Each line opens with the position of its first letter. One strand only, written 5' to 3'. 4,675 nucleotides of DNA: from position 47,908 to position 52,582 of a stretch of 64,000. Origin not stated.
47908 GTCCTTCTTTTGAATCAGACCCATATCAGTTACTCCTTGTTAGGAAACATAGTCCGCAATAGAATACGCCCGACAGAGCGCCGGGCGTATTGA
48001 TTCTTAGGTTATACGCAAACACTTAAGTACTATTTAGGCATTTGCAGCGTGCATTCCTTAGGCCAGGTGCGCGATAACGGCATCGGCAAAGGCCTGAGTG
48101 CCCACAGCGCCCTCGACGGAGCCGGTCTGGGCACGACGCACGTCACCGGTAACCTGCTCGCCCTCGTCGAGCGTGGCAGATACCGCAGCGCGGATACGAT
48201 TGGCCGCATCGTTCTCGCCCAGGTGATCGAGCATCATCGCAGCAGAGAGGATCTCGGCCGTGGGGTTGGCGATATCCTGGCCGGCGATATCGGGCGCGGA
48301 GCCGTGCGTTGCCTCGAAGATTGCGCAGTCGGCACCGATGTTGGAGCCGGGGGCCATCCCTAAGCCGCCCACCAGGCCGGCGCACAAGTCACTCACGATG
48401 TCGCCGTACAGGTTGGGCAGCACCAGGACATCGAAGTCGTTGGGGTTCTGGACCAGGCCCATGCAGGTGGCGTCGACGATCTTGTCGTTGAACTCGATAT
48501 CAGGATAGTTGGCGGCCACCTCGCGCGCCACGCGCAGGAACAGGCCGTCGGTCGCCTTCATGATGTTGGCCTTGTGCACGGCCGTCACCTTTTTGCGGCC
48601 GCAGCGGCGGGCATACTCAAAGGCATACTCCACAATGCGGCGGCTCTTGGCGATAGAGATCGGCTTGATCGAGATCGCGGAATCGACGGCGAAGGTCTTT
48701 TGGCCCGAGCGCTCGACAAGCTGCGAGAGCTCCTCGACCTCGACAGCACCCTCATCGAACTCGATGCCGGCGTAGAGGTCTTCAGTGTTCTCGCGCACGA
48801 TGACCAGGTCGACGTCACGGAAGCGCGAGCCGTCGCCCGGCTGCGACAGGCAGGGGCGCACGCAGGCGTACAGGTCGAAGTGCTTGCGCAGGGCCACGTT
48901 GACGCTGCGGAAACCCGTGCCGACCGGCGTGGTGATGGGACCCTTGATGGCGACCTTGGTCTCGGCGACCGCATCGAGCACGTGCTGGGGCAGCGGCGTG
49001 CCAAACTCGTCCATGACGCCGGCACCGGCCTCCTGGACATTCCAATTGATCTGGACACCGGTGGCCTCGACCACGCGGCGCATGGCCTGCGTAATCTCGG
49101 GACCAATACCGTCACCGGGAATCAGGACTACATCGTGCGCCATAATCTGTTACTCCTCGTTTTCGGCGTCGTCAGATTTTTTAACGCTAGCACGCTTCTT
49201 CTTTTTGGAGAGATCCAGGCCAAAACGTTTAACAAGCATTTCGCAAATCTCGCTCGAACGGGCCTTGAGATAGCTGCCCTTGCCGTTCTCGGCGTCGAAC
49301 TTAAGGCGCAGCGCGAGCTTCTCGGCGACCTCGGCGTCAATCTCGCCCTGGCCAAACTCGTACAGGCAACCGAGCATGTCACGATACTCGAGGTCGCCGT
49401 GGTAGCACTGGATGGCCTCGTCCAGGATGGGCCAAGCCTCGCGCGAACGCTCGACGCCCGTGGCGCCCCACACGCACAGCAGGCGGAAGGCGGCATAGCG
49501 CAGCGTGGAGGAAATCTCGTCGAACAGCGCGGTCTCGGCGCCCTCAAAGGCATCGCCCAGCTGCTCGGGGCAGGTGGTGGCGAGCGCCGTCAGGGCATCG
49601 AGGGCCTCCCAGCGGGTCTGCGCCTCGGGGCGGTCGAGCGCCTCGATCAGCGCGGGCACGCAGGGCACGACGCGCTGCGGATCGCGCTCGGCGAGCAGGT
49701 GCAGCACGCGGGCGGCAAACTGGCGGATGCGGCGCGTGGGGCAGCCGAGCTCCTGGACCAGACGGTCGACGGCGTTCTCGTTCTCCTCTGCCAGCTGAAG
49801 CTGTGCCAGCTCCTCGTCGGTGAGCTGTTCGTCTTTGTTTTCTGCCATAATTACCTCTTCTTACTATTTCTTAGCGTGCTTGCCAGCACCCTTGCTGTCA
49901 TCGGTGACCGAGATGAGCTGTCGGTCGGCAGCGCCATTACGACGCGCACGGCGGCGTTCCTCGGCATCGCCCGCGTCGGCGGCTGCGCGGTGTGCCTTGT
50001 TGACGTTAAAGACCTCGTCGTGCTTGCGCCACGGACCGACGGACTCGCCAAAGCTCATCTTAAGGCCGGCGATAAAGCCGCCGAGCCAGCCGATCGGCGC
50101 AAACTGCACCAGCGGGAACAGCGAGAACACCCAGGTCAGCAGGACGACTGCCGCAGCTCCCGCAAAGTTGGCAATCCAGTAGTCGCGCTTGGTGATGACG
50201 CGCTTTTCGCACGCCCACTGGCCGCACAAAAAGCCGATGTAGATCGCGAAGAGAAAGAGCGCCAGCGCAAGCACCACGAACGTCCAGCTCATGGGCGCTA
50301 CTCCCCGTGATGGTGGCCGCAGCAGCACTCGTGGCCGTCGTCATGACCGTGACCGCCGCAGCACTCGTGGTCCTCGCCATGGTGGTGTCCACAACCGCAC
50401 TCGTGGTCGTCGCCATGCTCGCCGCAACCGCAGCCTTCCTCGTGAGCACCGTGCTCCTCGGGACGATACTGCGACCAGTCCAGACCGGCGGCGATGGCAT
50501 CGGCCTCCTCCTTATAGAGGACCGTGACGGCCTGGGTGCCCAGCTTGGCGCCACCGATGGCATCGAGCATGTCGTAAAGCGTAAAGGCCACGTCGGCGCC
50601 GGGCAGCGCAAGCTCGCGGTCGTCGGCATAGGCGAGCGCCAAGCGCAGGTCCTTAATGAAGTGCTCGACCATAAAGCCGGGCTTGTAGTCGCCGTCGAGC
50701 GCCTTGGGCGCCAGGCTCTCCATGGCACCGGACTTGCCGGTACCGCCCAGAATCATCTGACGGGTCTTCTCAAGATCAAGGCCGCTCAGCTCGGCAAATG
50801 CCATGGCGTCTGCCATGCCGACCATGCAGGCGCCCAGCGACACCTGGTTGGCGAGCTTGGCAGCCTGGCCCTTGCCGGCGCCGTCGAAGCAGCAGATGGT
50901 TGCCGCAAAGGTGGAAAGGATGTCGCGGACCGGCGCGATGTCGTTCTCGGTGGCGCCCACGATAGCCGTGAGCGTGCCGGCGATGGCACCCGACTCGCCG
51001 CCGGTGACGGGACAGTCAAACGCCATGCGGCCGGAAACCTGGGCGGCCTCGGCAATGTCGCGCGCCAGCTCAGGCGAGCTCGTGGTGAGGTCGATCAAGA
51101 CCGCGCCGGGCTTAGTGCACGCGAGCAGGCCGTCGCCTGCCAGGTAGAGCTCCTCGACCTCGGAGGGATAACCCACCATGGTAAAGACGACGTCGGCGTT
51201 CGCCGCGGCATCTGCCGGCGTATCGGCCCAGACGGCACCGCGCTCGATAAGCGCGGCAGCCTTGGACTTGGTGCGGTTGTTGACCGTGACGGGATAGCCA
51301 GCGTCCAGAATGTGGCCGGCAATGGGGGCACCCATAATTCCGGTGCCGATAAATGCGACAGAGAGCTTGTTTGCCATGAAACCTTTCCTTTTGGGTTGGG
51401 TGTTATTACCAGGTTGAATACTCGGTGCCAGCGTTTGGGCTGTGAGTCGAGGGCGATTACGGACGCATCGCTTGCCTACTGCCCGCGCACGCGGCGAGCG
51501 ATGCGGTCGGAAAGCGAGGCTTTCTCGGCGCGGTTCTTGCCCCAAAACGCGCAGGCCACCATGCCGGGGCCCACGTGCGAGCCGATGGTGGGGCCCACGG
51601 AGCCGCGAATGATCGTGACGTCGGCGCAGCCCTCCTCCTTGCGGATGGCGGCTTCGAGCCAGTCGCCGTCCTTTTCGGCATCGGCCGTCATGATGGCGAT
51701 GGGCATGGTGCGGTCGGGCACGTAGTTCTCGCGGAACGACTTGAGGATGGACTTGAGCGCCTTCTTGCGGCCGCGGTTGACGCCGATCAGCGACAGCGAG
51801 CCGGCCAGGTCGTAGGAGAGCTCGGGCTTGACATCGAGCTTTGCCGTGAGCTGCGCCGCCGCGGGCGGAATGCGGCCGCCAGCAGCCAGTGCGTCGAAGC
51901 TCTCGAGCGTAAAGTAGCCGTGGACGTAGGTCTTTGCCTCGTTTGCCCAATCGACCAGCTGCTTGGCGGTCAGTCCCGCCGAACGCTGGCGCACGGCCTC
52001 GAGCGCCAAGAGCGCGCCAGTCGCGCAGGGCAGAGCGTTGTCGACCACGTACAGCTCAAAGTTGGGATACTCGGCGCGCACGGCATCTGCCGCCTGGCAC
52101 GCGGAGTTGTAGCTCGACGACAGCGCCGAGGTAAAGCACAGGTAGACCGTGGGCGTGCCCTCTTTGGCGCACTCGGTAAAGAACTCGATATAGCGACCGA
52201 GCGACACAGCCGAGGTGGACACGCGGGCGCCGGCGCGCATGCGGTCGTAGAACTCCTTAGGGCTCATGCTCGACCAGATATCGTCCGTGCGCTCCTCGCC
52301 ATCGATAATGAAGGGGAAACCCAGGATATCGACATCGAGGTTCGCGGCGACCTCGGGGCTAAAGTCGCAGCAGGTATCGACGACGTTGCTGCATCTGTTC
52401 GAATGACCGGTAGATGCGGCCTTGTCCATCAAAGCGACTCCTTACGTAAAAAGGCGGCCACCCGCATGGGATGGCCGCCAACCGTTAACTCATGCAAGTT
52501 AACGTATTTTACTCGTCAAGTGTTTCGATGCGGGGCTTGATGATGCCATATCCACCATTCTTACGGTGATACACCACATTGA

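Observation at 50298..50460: Metal-binding-like His/Cys/Asp-rich C-terminal tail on a beta-hydroxyacid dehydrogenase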

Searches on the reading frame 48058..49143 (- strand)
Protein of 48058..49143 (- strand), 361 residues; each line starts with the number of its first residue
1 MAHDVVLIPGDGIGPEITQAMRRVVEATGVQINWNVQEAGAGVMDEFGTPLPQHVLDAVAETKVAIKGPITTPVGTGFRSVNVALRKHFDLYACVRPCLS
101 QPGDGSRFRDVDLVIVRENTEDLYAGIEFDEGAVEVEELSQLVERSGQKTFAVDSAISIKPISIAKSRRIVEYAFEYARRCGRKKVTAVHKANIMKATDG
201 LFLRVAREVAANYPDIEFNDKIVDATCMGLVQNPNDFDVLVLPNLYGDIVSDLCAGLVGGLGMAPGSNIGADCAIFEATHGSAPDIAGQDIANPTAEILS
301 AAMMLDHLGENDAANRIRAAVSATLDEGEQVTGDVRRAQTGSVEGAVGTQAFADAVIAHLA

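Call 8: search_protein_families(library=pfam, proteins=[window:48058-49143:-], max_evalue=0.01)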
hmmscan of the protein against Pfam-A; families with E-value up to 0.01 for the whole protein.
window:48058-49143:- (361 aa): 1 family
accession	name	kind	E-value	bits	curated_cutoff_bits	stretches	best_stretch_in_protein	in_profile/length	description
PF00180.25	Iso_dh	-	6.1e-107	358.3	27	1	5-356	2-348/348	Isocitrate/isopropylmalate dehydrogenase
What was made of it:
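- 48058..49143 (-): Isocitrate-dehydrogenase-like gene (Iso_dh), last gene before a terminator-like hairpin at 47973-47988. PF00180, E 6e-107 (call 8).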

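Call 49: search_protein_families(library=ncbifam, proteins=[window:48058-49143:-], max_evalue=1e-10)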
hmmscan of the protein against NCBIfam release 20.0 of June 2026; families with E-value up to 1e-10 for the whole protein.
window:48058-49143:- (361 aa): 16 families
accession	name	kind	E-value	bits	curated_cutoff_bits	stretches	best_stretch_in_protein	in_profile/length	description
NF006529.0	PRK08997.1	equivalog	1.3e-126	422.1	510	1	3-360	4-335/335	isocitrate dehydrogenase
NF006673.0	PRK09222.1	equivalog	1.7e-116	390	509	2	154-360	138-341/482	NADP-dependent isocitrate dehydrogenase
TIGR00175.1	mito_nad_idh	equivalog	3.2e-109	365.1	432.4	1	3-359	4-333/334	isocitrate dehydrogenase (NAD(+))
TIGR02088.1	LEU3_arch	subfamily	6.4e-100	334.5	409.8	2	151-335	129-310/324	isopropylmalate/isohomocitrate dehydrogenases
NF040626.1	AksF2_Meth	equivalog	4.9e-96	321.9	540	1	4-336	3-314/333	homoisocitrate dehydrogenase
TIGR02924.1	ICDH_alpha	equivalog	1e-95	321.6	561.35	2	154-360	134-337/473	isocitrate dehydrogenase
TIGR00183.1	prok_nadp_idh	equivalog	5.2e-94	315.4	567.3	2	7-223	31-258/417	isocitrate dehydrogenase (NADP(+))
NF005425.0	PRK07006.1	equivalog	6.6e-87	291.9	490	2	7-224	31-259/416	NADP-dependent isocitrate dehydrogenase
NF040619.1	AksF_Meth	equivalog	6.7e-85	285.2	500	2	152-334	146-329/343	homoisocitrate dehydrogenase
NF005610.0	PRK07362.1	equivalog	4.1e-80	269.7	585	2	7-211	33-259/474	NADP-dependent isocitrate dehydrogenase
NF005036.0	PRK06451.1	equivalog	4.7e-73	246.3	484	1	6-358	27-406/412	NADP-dependent isocitrate dehydrogenase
NF002898.0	PRK03437.1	equivalog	7.4e-70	235.9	393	1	4-335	6-329/347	3-isopropylmalate dehydrogenase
NF040855.1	iso_homocit_dh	equivalog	1.4e-61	208.7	680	1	4-343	3-311/345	isocitrate--homoisocitrate dehydrogenase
TIGR00169.1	leuB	equivalog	1.1e-60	205.6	353.2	1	5-342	2-339/349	3-isopropylmalate dehydrogenase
TIGR02089.1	TTC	equivalog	6.2e-60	203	470.4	1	3-343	4-344/352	tartrate dehydrogenase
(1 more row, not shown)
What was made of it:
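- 48058..49143 (-): NCBIfam isocitrate dehydrogenase models score best but below their cut-offs (call 49).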

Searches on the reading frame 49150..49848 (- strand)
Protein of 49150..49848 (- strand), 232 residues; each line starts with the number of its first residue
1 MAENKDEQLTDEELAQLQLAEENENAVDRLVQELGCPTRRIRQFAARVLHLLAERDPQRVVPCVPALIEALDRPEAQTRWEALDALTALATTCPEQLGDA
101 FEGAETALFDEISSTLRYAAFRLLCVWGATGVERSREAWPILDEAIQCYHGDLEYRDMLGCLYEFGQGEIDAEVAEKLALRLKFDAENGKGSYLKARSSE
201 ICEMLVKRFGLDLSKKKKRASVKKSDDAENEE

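Call 8: search_protein_families(library=pfam, proteins=[window:49150-49848:-], max_evalue=0.01)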
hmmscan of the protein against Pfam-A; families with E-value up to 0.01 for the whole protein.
window:49150-49848:- (232 aa): 4 families
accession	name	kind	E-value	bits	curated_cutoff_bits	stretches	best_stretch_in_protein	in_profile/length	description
PF13646.12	HEAT_2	-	0.00012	22.8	27.7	1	28-91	2-60/88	HEAT repeats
PF13513.12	HEAT_EZ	-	0.0002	22.3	27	0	77-124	2-52/55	HEAT-like repeat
PF24987.1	HEAT_EF3_N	-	0.0028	18.1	32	1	37-99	77-141/169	EF3 N-terminal HEAT repeat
PF21040.3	CEP104-like_TOG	-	0.0092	16.7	24.3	0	12-80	91-157/208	Centrosomal protein CEP104-like, TOG domain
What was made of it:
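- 49150..49848 (-): 232-aa HEAT-repeat-like protein, a conserved neighbour. Weak HEAT_2 and HEAT_EZ hits below the Pfam cut-offs (call 8).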

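Call 9: search_protein_families(library=ncbifam, proteins=[window:49150-49848:-], max_evalue=0.01)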
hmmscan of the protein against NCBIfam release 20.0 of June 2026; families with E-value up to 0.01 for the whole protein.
window:49150-49848:- (232 aa): 0 families

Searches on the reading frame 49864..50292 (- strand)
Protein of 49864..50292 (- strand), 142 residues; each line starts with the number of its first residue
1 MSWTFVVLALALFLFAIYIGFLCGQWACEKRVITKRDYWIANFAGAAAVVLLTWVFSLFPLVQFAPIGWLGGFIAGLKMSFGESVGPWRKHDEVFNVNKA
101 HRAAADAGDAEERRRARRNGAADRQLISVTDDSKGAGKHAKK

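Call 8: search_protein_families(library=pfam, proteins=[window:49864-50292:-], max_evalue=0.01)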
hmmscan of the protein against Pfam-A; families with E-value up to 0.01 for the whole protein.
window:49864-50292:- (142 aa): 0 families

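Call 9: search_protein_families(library=ncbifam, proteins=[window:49864-50292:-], max_evalue=0.01)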
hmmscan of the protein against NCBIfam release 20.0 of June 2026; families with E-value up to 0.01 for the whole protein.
window:49864-50292:- (142 aa): 0 families
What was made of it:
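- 49864..50292 (-): Downstream 142-aa predicted membrane protein; its ATG lies 5 nt after the dehydrogenase stop codon. No known family. No Pfam or NCBIfam hit (calls 8, 9).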

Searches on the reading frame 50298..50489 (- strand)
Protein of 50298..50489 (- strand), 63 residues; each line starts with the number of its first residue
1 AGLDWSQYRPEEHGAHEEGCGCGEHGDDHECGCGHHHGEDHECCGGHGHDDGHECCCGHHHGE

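Call 16: search_solved_structures(query=window:50298-50489:-, max_evalue=10, show_alignments=3)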
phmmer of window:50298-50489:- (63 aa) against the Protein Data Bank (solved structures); distinct sequences matched with E-value up to 10: 0.
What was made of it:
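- Tried and rejected: (1) Tail-only search of PDB sequences found nothing even at E<=10, probably because of composition filtering (call 16).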

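Call 22: search_protein_representatives(protein=window:50298-50489:-)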
Query: 63 residues. Proteins with E-value up to 0.001 (for the whole library): 12; up to 1e-10: 6; up to 1e-30: 0. The best 12 are listed.
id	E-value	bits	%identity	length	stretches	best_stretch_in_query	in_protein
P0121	1.9e-29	118.0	97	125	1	1-63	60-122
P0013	4.0e-29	117.0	98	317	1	1-63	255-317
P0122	6.8e-29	116.2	97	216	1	1-63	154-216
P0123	3.2e-28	114.1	95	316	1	1-63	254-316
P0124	1.1e-25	106.0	90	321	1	1-59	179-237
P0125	1.6e-15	73.5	97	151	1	1-39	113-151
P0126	4.8e-09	52.8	69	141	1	1-39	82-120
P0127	2.1e-07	47.6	71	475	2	25-63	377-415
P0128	2.2e-07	47.5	65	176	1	1-60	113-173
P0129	2.9e-07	47.1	93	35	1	37-63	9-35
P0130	1.6e-05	41.6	80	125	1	26-61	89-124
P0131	3.1e-05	40.7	80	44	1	31-60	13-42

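Call 24: search_protein_families(library=pfam, proteins=[P0127, P0130], max_evalue=0.1)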
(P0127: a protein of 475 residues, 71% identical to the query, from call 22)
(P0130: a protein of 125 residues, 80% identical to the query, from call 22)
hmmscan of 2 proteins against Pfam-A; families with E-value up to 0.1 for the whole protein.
P0127 (475 aa): 3 families
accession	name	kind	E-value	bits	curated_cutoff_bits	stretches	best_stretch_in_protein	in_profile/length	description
PF23988.1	DUF7309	-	5.9e-21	75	27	1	5-164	4-158/170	Domain of unknown function (DUF7309)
PF22007.2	DUF6930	-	9.9e-20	71.4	27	1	207-332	2-121/123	Domain of unknown function (DUF6930)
PF16471.10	JIP_LZII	-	0.094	13.4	30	0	431-460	18-47/71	JNK-interacting protein leucine zipper II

P0130 (125 aa): 1 family
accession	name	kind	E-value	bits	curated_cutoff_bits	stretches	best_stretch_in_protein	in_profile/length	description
PF06949.16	DUF1292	-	4.1e-08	34.4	24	1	11-87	1-74/75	Protein of unknown function (DUF1292)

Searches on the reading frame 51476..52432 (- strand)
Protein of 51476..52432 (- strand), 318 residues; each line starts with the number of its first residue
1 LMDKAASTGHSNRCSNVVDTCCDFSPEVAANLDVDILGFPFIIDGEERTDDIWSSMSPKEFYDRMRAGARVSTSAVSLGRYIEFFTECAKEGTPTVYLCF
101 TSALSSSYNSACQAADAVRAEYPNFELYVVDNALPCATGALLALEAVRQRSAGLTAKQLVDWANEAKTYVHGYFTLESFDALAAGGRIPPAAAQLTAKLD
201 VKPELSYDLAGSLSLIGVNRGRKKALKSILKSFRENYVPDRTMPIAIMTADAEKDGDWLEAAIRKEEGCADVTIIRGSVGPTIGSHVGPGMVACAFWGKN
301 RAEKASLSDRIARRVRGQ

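Call 8: search_protein_families(library=pfam, proteins=[window:51476-52432:-], max_evalue=0.01)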
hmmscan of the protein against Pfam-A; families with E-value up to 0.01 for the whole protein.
window:51476-52432:- (318 aa): 2 families
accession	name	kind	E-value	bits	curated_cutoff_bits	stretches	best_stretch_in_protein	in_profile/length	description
PF02645.21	DegV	-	9.7e-54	183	27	1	17-296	5-277/280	Uncharacterised protein, DegV family COG1307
PF08350.17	FilR1_middle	-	0.00097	19.6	27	1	58-136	5-83/128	Methanogenesis regulatory protein FilR1, middle domain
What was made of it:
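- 51476..52429 (-): Upstream DegV-family gene. It is preceded by a terminator-like hairpin at 52453-52479, so it may be the first gene of the transcription unit. PF02645, E 1e-53 (call 8).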

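Call 49: search_protein_families(library=ncbifam, proteins=[window:51476-52432:-], max_evalue=1e-10)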
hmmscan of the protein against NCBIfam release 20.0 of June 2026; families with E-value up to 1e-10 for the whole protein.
window:51476-52432:- (318 aa): 2 families
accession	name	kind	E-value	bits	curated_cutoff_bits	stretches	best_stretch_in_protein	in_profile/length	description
TIGR00762.1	DegV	domain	1.4e-55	188.5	99.7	1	17-296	4-275/276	DegV family EDD domain-containing protein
NF038249.1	fatty_FakB1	equivalog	1.3e-24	86.9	350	1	32-300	21-283/286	fatty acid kinase binding subunit FakB1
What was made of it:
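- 51476..52429 (-): TIGR00762 above its cut-off (call 49).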
